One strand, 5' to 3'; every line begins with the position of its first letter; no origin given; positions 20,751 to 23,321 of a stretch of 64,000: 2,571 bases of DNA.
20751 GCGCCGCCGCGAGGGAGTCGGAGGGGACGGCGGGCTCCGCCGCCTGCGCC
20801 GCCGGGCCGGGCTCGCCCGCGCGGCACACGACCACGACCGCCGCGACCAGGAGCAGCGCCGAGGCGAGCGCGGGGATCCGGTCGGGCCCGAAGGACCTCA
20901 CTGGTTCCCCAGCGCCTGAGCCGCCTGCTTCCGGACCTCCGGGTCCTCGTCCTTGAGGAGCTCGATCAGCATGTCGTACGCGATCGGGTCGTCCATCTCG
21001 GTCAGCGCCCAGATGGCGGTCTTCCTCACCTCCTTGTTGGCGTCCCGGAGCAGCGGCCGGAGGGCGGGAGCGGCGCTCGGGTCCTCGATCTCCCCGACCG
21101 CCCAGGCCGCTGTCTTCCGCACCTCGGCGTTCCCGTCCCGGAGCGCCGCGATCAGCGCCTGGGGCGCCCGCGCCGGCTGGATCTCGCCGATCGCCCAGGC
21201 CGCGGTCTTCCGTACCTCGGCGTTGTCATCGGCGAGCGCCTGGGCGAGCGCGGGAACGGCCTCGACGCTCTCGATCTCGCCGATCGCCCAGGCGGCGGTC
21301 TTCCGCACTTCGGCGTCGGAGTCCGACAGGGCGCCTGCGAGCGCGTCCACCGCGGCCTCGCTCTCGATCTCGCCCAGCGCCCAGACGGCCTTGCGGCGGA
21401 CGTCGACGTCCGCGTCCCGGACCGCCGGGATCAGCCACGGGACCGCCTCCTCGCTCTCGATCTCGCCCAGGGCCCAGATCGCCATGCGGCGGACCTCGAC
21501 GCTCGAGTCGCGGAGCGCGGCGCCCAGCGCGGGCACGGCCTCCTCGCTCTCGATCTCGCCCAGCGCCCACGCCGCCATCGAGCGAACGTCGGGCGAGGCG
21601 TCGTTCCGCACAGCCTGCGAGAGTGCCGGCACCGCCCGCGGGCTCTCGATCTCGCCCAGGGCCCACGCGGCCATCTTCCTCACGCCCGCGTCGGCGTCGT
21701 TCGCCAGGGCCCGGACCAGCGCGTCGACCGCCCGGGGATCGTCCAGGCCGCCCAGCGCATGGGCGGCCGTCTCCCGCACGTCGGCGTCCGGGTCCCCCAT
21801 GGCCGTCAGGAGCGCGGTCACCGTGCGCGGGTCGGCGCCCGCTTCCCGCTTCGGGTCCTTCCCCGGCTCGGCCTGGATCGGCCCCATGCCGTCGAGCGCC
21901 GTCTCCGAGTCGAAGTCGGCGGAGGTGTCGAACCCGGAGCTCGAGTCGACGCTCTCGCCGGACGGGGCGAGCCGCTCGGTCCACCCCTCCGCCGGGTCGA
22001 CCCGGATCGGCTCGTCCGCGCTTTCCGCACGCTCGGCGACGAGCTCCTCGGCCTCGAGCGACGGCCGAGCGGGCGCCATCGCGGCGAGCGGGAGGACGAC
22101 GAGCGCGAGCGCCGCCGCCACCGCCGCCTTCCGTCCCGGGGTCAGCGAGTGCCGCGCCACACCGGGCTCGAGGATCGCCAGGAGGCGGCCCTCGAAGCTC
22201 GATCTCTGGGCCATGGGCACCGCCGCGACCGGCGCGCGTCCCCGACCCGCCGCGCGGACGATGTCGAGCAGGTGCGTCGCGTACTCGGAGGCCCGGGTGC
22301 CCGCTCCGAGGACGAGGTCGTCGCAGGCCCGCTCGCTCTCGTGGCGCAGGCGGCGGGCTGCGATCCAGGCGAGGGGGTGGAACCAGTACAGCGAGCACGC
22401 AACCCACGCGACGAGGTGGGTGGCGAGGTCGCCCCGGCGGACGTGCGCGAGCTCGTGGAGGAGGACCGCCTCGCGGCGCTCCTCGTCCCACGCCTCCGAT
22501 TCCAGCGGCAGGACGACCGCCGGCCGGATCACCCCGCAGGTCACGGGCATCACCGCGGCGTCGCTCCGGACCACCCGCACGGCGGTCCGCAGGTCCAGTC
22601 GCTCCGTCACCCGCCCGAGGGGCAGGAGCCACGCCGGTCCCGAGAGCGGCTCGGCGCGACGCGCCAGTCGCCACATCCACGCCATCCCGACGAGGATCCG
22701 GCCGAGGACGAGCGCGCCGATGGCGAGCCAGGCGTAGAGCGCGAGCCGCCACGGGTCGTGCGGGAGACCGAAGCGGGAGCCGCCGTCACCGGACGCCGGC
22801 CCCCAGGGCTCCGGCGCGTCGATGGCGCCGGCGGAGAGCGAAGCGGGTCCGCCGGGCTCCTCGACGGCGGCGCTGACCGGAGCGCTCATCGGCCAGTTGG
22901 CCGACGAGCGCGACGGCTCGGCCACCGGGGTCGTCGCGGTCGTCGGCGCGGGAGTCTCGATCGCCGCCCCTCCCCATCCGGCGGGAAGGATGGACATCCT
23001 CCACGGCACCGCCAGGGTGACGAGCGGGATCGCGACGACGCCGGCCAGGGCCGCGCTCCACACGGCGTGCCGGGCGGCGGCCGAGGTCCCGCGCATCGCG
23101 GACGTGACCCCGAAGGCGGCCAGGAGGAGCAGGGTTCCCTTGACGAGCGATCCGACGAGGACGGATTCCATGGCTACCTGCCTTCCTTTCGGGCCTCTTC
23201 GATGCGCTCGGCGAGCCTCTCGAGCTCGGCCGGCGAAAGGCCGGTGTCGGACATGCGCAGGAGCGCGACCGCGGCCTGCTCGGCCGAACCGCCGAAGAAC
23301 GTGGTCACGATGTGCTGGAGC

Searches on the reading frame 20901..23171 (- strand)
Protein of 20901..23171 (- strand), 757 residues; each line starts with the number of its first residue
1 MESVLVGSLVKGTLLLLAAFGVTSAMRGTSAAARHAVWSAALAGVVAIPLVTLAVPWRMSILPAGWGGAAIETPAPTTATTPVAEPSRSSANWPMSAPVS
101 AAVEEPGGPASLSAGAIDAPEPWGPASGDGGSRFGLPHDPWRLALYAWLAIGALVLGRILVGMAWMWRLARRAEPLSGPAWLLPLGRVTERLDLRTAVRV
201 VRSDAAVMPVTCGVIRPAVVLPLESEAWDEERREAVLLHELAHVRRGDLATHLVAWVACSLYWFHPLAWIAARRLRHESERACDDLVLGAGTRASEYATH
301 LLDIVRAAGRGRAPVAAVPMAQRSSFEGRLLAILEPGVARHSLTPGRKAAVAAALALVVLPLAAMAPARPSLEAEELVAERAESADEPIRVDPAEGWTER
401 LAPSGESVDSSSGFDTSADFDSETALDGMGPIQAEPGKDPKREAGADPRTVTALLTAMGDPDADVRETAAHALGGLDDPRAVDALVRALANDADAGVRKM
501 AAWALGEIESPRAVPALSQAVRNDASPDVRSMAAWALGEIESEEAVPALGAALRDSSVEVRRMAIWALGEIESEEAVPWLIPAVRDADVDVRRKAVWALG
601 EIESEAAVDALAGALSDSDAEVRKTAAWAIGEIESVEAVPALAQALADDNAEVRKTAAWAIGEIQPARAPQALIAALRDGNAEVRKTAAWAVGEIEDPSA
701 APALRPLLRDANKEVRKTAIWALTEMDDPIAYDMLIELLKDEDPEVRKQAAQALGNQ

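Call 74: search_protein_families(library=pfam, proteins=[window:20901-23171:-], max_evalue=0.01)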
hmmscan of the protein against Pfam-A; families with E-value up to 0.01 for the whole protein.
window:20901-23171:- (757 aa): 15 families
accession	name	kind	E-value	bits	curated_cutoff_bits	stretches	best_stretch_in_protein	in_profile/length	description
PF13646.12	HEAT_2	-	1.7e-80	265.8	27.7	5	577-661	1-87/88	HEAT repeats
PF02985.28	HEAT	-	1.3e-56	183.5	23.5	7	639-665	2-28/31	HEAT repeat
PF13513.12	HEAT_EZ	-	3.7e-56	187.1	27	9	637-664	28-55/55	HEAT-like repeat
PF03130.22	HEAT_PBS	-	5.5e-48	156.3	20.9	8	529-555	1-27/27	PBS lyase HEAT-like repeat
PF00514.29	Arm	-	1.5e-43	145.9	20.6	3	638-664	13-39/41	Armadillo/beta-catenin-like repeat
PF05569.17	Peptidase_M56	-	4.8e-31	108.5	31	1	144-333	102-296/296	BlaR1 peptidase M56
PF12717.13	Cnd1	-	2.2e-23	83.5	26.4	0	672-726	25-85/162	non-SMC mitotic condensation complex subunit 1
PF22646.2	PPP2R1A-like_HEAT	-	2.5e-16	60.3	27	0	543-593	6-60/78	PPP2R1A-like HEAT repeat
PF25786.1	HEAT_GCN1_C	-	5.9e-11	43.1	27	0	607-663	28-93/151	GCN1-like, C-terminal HEAT repeats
PF01602.26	Adaptin_N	-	7.3e-09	35.2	37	0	605-672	113-184/524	Adaptin N terminal region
PF24492.1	HEAT_ECM29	-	2.4e-05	25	27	0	640-664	115-139/160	Proteasome adapter and scaffold protein ECM29, HEAT-repeat domain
PF21581.3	SCD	-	7.4e-05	23.4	27.5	0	549-574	35-60/75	Stromalin conservative domain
PF20168.4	PDS5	-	0.00061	18.2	27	0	546-664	244-387/1053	Sister chromatid cohesion protein PDS5 protein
PF01347.28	Vitellogenin_N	-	0.002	17.2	24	0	673-754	467-556/590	Lipoprotein amino terminal region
PF00661.27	Matrix_Paramyxo_N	-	0.005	16.9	27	0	499-564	47-112/175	Paramyxoviridae matrix protein N-terminal domain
